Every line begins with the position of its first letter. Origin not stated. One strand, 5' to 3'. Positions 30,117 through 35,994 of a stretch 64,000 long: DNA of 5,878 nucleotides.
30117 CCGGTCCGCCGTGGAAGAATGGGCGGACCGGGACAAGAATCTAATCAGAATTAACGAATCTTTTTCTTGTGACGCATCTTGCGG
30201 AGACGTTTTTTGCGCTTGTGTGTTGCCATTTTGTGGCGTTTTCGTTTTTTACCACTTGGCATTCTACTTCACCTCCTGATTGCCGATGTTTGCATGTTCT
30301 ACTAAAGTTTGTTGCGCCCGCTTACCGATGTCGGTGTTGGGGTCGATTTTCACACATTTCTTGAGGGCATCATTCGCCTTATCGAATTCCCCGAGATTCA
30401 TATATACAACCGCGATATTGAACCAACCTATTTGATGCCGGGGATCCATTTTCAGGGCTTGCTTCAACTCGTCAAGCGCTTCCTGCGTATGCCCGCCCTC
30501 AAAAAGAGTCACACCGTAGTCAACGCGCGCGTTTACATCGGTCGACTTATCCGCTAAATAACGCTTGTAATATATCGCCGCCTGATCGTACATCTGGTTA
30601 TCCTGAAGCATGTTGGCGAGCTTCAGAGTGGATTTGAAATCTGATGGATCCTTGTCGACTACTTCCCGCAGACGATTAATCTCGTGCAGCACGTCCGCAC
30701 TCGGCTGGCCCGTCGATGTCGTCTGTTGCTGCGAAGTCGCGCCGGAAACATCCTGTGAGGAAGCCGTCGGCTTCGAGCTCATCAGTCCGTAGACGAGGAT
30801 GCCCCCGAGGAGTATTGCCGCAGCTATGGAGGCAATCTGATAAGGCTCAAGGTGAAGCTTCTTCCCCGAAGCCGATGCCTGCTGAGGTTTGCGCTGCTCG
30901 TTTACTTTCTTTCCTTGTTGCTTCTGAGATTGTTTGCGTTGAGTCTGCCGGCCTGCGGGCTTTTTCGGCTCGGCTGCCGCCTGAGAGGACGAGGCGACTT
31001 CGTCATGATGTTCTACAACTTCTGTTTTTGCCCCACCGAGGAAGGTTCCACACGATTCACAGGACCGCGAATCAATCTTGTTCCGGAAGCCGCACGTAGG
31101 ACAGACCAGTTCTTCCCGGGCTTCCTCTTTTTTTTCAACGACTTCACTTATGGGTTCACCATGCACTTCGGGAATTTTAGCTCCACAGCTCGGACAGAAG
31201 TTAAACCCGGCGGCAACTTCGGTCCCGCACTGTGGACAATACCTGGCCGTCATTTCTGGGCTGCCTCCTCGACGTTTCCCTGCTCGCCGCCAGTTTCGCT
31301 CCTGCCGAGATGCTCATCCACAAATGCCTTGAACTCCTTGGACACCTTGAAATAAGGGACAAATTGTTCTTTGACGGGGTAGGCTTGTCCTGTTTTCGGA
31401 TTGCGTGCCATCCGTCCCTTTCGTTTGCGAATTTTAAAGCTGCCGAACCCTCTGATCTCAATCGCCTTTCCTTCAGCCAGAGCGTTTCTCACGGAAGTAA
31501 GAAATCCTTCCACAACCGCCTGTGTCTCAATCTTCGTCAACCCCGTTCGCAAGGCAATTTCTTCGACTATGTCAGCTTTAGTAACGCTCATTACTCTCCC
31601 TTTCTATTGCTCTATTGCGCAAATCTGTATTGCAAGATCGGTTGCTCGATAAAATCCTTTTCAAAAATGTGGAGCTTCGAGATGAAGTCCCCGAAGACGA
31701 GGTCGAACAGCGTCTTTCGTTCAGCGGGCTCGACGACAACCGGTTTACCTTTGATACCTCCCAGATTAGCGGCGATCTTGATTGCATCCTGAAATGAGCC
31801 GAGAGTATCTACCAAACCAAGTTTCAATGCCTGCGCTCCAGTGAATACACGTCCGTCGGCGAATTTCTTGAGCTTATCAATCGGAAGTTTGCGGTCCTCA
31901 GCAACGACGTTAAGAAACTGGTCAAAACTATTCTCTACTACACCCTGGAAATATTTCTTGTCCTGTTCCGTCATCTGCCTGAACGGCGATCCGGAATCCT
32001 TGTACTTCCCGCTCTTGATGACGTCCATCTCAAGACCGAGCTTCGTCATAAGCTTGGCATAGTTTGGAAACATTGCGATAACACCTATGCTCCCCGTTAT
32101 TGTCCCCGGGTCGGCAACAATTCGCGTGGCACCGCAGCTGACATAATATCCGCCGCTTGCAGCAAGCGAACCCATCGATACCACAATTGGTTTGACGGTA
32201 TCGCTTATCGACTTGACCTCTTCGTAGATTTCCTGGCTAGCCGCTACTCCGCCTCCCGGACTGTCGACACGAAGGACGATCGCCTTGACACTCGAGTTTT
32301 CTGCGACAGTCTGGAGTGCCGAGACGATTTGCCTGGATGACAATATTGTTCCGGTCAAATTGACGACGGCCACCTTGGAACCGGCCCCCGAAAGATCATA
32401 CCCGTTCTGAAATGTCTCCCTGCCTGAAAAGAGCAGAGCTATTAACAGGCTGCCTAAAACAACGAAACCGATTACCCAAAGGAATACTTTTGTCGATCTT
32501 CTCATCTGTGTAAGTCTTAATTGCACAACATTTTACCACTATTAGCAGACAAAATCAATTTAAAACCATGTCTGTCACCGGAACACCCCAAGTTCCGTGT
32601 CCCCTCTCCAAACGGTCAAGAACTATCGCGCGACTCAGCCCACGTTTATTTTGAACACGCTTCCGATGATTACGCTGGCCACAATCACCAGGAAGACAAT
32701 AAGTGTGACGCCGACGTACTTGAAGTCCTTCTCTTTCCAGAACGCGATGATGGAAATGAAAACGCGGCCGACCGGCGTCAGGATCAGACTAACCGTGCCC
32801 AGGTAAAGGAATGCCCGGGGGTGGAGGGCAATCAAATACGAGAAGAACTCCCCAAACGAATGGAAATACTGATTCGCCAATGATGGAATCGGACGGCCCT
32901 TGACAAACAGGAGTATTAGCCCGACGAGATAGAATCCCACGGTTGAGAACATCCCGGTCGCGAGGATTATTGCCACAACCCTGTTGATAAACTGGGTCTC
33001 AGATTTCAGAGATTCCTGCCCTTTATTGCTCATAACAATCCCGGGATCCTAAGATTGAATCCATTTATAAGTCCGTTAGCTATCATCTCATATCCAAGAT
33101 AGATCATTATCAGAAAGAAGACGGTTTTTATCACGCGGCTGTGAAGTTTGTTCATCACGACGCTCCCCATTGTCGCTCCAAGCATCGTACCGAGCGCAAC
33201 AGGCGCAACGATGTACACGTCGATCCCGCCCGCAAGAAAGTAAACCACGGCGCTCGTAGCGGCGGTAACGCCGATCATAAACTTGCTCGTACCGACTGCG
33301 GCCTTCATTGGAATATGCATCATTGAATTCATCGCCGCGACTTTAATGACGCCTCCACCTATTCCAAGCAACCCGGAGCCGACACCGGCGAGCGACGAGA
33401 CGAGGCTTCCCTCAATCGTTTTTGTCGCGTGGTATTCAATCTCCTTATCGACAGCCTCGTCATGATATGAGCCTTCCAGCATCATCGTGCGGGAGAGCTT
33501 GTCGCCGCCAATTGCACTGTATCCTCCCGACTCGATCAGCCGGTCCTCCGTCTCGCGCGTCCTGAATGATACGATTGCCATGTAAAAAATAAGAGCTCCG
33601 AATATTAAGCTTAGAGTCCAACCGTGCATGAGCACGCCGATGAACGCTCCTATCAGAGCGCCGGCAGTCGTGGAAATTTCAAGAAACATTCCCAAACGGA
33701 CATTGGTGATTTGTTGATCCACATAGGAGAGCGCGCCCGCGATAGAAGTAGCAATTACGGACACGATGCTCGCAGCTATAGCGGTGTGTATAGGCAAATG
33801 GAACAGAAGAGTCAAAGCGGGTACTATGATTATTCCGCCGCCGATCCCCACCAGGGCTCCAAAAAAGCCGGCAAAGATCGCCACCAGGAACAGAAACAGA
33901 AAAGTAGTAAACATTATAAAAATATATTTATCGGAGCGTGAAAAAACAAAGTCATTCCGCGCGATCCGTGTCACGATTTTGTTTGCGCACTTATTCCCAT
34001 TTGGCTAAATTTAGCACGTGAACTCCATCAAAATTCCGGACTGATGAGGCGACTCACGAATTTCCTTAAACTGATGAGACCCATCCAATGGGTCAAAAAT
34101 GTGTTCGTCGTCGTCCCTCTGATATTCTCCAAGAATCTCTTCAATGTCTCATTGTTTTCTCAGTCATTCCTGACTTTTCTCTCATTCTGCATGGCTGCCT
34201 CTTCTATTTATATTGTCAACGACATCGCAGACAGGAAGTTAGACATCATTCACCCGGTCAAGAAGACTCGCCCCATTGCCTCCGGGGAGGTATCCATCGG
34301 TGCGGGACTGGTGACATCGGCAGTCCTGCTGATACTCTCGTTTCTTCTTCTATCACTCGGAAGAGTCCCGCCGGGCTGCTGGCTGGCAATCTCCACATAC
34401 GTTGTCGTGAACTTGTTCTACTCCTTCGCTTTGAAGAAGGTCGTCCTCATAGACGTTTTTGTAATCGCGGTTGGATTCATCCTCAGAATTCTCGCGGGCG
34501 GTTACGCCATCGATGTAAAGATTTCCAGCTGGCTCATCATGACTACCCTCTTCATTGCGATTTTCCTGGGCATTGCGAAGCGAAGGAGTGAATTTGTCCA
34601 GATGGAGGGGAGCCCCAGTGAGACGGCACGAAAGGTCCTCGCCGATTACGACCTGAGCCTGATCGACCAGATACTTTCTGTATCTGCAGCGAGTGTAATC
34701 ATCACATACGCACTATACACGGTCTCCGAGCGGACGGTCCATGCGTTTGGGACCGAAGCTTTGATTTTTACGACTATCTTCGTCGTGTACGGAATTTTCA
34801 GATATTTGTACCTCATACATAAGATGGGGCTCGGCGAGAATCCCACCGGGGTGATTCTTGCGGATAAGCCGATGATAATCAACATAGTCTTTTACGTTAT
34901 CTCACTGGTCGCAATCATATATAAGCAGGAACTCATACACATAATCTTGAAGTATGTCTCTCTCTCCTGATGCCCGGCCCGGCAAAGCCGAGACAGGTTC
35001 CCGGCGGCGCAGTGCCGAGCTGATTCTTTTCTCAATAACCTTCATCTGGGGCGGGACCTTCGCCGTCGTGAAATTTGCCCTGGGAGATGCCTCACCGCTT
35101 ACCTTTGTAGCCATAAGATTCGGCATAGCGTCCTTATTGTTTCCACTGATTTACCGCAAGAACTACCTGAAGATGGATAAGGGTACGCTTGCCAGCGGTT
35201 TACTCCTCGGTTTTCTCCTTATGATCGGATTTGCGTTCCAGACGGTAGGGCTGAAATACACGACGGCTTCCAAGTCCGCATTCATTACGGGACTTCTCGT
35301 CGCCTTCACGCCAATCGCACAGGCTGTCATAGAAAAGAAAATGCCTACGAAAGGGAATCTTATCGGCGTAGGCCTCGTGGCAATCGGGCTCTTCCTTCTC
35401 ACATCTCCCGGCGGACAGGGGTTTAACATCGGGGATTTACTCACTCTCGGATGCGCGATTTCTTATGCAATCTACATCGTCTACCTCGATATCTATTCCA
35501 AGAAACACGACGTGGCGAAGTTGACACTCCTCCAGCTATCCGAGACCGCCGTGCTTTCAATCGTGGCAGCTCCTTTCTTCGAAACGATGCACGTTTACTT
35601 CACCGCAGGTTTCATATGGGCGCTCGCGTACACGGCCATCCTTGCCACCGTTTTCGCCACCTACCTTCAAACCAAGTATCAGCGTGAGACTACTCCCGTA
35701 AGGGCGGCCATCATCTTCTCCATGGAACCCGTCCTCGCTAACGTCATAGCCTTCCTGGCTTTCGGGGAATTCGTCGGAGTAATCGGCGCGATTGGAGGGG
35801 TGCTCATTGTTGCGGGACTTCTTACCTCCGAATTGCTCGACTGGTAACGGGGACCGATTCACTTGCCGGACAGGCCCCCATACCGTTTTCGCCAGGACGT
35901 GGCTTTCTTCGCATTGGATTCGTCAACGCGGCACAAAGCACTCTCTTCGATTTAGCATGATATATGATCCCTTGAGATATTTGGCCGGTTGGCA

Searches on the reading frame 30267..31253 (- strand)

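Call 74: search_protein_families(library=pfam, proteins=[window:30267-31253:-], max_evalue=0.0001)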
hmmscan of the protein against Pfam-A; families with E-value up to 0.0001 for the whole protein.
window:30267-31253:- (329 aa): 19 families
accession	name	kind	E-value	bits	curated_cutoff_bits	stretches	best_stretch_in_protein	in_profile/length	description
PF07719.23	TPR_2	-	5.9e-16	57.6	27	1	276-306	3-33/34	Tetratricopeptide repeat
PF13181.12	TPR_8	-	7.9e-13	47.9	25.7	1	277-306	4-33/34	Tetratricopeptide repeat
PF00515.34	TPR_1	-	8e-13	48.1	27.8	1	276-306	3-33/34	Tetratricopeptide repeat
PF13240.11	Zn_Ribbon_1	-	1.3e-11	44.3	25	1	5-26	1-22/23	zinc-ribbon domain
PF13431.12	TPR_17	-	1.5e-11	44.1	24.4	0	263-293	2-32/34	Tetratricopeptide repeat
PF14559.12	TPR_19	-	3.2e-11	43.8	25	1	250-307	1-58/68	Tetratricopeptide repeat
PF13432.12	TPR_16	-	8.9e-11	42.5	32.7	1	250-305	7-62/65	Tetratricopeptide repeat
PF12773.13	DZR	-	1.1e-10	42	27.3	1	6-69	1-45/45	Double zinc ribbon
PF13428.12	TPR_14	-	1.2e-10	41.4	23.5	0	241-281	2-42/44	Tetratricopeptide repeat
PF13248.11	Zn_ribbon_3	-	1.6e-10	40.5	27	1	5-27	4-26/26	zinc-ribbon domain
PF13174.12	TPR_6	-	6.7e-10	39.4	26.3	0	277-307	3-33/33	Tetratricopeptide repeat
PF24463.1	DUF7577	-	6.7e-09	35.6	28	1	3-27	2-26/27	Domain of unknown function (DUF7577)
PF14561.12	TPR_20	-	2.7e-08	34.5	25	0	232-271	14-53/90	Tetratricopeptide repeat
PF13371.12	TPR_9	-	8.7e-08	32.5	35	0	216-274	5-63/73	Tetratricopeptide repeat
PF23914.1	TPR_CcmH_CycH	-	1.3e-07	32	42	0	263-307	39-83/158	Cytochrome c-type biogenesis protein H TPR domain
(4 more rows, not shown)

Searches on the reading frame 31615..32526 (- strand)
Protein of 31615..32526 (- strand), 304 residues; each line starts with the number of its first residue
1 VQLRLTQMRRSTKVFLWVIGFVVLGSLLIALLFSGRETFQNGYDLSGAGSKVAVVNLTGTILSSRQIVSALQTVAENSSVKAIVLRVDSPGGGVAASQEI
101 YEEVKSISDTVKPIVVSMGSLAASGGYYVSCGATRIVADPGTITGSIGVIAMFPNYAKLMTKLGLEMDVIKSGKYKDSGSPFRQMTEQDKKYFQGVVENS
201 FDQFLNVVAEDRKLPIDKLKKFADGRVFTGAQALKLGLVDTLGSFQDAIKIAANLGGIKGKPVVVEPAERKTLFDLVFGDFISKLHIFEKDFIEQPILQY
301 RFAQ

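Call 74: search_protein_families(library=pfam, proteins=[window:31615-32526:-], max_evalue=0.0001)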
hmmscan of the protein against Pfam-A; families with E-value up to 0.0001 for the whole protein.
window:31615-32526:- (304 aa): 3 families
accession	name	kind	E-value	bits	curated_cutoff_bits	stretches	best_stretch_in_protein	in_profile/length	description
PF01343.23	Peptidase_S49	-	8e-53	179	24.9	1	109-256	4-151/154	Peptidase family S49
PF00574.28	CLP_protease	-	2e-08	34.8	20.2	1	63-133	29-96/182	Clp protease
PF25145.1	NfeD1b_N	-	1.2e-07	31.9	40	1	73-156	24-104/189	NfeD1b, N-terminal domain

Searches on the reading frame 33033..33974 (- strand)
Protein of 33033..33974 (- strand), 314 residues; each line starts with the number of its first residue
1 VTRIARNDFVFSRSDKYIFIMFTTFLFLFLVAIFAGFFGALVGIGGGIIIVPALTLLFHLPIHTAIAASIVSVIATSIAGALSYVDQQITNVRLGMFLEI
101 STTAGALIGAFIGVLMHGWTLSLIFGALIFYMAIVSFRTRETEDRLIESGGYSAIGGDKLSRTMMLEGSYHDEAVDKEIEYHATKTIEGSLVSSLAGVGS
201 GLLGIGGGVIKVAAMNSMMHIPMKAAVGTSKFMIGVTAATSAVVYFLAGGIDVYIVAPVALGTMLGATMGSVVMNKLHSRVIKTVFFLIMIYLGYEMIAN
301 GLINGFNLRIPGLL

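Call 73: search_protein_families(library=pfam, proteins=[window:33033-33974:-], max_evalue=0.0001)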
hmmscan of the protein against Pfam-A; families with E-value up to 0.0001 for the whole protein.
window:33033-33974:- (314 aa): 1 family
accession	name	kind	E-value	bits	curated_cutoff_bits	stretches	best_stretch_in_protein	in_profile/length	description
PF01925.25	TauE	-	2.2e-50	172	32.6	1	28-297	1-237/237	Sulfite exporter TauE/SafE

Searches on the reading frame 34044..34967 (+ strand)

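Call 73: search_protein_families(library=pfam, proteins=[window:34044-34967:+], max_evalue=0.0001)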
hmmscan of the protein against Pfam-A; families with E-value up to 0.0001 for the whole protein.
window:34044-34967:+ (308 aa): 1 family
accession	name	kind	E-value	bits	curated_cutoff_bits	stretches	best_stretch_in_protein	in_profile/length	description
PF01040.23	UbiA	-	1.6e-24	87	34.2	1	39-260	20-234/250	UbiA prenyltransferase family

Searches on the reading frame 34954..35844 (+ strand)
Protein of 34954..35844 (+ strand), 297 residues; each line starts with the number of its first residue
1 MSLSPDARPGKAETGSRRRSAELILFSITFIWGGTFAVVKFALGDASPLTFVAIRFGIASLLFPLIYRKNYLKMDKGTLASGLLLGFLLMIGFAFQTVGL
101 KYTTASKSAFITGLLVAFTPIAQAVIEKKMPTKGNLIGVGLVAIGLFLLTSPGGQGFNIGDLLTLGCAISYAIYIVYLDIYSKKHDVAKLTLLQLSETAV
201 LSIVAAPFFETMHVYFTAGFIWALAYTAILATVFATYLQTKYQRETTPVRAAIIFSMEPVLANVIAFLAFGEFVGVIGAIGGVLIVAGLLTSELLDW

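Call 73: search_protein_families(library=pfam, proteins=[window:34954-35844:+], max_evalue=0.0001)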
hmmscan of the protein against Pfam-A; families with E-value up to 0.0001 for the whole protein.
window:34954-35844:+ (297 aa): 1 family
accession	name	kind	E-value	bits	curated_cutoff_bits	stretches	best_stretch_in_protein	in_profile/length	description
PF00892.27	EamA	-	6.1e-35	120.9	28.2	2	21-150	3-134/135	EamA-like transporter family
